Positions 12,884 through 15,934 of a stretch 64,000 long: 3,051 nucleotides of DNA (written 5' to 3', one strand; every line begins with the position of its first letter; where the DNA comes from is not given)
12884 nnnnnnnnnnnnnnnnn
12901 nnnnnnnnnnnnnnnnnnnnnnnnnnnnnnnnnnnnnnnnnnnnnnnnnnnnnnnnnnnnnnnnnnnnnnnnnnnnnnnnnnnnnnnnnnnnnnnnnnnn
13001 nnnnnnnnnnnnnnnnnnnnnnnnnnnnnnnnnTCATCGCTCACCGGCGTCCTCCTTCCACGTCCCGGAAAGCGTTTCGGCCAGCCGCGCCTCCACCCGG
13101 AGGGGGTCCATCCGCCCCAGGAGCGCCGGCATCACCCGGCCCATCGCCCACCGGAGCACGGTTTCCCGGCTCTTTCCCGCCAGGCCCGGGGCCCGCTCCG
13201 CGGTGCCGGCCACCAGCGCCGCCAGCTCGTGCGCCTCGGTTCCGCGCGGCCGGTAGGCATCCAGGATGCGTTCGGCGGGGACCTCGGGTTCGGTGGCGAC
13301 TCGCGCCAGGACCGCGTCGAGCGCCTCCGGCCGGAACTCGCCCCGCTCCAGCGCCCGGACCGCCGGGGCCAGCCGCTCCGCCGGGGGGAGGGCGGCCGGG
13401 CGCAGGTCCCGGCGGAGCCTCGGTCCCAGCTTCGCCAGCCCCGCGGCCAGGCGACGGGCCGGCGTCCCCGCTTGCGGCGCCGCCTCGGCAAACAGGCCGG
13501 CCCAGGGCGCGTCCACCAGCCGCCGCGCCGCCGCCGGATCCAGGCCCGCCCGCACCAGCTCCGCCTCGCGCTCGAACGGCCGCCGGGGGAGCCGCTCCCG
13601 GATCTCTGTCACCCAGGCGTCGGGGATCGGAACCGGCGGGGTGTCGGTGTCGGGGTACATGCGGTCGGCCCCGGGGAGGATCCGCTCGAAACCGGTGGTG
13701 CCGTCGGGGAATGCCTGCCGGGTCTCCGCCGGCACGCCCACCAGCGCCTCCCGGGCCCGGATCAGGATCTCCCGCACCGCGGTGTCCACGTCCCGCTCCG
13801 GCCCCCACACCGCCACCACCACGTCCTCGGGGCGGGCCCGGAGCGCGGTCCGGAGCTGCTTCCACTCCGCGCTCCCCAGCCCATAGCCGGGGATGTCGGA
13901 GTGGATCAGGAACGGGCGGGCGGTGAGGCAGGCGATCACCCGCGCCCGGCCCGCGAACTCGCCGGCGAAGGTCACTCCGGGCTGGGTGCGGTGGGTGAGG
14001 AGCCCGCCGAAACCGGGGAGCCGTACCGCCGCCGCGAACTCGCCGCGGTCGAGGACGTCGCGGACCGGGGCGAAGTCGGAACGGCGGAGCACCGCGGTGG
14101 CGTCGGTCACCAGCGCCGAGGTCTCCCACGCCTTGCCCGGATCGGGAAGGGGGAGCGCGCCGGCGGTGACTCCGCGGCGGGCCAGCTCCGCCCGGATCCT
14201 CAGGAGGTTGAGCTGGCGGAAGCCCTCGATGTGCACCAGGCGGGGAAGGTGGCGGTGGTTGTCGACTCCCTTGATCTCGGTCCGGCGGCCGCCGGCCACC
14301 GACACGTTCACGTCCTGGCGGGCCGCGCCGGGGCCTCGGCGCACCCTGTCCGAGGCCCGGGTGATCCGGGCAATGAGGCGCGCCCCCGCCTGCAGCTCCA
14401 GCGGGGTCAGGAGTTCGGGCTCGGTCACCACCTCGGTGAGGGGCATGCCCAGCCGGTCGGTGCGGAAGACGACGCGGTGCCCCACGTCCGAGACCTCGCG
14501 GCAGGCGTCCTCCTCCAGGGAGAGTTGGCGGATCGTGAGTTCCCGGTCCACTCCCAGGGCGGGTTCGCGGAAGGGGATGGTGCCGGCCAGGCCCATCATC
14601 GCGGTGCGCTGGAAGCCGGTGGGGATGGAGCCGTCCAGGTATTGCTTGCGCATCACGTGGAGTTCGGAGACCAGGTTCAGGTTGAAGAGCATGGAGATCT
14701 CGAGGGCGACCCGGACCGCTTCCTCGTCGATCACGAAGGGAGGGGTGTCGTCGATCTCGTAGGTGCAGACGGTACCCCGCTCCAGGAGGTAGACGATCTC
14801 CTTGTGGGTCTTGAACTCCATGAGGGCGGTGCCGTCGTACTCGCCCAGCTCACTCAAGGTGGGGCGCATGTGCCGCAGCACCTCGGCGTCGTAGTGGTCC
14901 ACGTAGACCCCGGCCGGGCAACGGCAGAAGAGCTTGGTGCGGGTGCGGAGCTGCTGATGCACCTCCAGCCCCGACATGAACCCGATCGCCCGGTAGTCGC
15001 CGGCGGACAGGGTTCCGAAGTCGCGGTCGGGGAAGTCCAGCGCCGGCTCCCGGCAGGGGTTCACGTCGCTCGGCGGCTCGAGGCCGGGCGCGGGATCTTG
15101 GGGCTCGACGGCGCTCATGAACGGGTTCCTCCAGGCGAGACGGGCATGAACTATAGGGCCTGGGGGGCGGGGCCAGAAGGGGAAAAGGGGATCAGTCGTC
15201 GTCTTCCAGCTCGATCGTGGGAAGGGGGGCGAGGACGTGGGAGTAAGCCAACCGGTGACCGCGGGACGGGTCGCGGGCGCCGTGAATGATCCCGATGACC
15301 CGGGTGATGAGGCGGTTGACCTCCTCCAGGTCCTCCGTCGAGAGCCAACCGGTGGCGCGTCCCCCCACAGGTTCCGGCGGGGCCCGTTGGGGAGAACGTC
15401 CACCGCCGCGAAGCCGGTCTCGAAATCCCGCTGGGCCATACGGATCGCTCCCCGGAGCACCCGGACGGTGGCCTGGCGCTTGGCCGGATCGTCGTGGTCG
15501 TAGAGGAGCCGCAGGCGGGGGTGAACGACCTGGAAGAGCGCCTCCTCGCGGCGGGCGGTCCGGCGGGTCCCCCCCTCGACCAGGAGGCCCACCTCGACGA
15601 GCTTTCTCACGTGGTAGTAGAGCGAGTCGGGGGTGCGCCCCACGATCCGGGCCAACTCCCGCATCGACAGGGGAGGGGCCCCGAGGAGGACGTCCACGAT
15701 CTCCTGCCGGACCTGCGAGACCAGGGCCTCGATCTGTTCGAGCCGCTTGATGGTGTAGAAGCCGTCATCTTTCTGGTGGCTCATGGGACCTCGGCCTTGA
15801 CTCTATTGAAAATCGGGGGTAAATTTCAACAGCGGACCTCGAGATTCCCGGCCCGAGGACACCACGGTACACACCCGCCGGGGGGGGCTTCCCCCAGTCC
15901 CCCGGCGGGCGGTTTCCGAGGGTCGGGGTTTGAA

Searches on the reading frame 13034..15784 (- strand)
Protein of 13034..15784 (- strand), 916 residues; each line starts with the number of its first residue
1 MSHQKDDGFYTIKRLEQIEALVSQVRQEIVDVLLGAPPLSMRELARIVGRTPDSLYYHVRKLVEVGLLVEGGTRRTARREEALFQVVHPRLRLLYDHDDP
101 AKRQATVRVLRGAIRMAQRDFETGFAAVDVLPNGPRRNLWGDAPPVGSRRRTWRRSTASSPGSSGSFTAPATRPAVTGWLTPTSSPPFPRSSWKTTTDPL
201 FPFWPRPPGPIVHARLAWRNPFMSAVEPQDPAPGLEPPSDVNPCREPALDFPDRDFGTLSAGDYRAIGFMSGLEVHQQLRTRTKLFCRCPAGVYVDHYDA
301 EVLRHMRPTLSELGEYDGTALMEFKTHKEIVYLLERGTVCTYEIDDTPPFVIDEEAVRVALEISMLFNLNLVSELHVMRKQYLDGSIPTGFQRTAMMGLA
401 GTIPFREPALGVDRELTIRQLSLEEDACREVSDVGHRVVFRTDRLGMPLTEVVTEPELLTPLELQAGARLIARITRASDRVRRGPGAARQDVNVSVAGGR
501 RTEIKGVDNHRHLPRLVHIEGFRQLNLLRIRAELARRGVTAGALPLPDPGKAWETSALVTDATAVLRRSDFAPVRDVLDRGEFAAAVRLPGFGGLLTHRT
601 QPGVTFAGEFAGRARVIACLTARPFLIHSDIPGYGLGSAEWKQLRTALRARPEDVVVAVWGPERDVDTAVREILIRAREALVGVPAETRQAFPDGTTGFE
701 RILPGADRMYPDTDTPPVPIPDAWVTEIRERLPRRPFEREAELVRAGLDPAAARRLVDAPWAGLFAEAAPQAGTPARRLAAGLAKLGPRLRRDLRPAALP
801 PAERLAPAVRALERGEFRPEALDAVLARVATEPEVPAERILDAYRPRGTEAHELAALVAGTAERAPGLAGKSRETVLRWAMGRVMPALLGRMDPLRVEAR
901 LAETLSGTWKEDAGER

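Call 74: search_protein_families(library=pfam, proteins=[window:13034-15784:-], max_evalue=0.0001)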
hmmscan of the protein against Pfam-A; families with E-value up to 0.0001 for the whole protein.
window:13034-15784:- (916 aa): 5 families
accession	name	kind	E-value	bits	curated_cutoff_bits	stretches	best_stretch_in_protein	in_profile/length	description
PF02934.20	GatB_N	-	5.6e-44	150.8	23.4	1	271-725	3-276/277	GatB/GatE catalytic domain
PF12840.13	HTH_20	-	1.7e-08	34.8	27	1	24-69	4-49/51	Helix-turn-helix domain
PF25212.1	HVO_A0114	-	1.1e-07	31.9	27.6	1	10-68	8-66/84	HVO_A0114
PF13412.12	HTH_24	-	7.6e-05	22.6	21.9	0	26-67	5-46/48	Winged helix-turn-helix DNA-binding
PF02938.19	GAD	-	9.6e-05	23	23.4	0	575-669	2-94/95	GAD domain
